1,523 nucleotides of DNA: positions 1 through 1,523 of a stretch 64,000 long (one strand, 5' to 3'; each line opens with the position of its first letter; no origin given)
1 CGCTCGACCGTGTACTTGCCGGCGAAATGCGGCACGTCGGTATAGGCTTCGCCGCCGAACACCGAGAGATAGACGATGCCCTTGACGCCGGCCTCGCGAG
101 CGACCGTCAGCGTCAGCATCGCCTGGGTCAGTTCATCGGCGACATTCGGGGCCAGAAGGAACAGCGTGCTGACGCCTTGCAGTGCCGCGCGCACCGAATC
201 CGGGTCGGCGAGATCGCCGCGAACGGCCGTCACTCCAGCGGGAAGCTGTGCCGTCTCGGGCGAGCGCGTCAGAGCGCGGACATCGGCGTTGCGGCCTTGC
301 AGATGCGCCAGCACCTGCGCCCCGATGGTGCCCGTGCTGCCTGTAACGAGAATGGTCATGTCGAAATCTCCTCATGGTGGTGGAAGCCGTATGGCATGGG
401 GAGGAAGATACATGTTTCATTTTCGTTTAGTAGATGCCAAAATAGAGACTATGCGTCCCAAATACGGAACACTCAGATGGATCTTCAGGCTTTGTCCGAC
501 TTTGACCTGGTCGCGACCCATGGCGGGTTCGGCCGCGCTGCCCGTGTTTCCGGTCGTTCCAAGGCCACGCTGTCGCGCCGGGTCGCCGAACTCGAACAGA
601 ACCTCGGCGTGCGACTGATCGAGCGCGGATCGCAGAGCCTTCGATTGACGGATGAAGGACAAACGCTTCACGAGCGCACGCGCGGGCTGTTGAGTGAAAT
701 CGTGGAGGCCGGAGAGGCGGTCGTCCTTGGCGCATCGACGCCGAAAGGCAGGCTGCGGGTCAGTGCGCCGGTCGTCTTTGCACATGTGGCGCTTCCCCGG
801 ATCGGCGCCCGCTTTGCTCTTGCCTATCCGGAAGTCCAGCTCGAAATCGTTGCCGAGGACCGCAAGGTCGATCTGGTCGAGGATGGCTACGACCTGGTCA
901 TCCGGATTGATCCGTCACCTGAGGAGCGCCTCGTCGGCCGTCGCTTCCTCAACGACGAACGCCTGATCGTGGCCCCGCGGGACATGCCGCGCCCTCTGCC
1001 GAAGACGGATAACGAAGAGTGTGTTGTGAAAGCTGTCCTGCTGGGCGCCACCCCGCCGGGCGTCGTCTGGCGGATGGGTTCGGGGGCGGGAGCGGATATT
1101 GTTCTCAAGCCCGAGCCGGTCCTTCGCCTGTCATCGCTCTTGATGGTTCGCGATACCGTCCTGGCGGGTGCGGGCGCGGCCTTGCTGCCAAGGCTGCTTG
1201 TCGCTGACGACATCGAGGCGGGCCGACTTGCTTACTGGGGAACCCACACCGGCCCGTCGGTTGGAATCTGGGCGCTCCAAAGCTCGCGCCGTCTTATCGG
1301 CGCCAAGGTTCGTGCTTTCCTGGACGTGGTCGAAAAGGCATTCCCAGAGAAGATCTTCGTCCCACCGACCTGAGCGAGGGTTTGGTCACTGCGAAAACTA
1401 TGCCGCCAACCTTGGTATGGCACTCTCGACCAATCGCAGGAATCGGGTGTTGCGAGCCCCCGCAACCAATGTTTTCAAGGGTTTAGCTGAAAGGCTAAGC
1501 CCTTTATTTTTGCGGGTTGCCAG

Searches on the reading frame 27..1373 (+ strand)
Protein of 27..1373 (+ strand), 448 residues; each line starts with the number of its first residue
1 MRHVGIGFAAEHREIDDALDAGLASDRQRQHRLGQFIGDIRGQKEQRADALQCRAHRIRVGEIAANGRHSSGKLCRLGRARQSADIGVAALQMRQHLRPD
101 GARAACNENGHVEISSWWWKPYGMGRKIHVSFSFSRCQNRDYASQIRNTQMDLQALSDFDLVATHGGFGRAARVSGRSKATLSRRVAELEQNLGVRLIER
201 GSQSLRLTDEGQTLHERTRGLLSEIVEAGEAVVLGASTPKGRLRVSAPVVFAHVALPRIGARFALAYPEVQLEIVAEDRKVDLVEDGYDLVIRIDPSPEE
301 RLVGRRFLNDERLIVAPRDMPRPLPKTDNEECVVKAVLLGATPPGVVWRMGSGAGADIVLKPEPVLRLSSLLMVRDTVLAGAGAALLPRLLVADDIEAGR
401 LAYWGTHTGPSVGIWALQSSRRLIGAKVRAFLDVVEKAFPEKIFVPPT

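Call 25: search_protein_families(library=pfam, proteins=[window:27-1373:+], max_evalue=0.0001)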
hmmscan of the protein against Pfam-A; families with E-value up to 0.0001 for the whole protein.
window:27-1373:+ (448 aa): 2 families
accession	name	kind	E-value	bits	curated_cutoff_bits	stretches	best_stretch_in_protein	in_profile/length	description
PF03466.25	LysR_substrate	-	2.5e-31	109.2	28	1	238-438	3-207/209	LysR substrate binding domain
PF00126.33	HTH_1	-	2.6e-16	59.7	26.6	1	153-212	1-60/60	Bacterial regulatory helix-turn-helix protein, lysR family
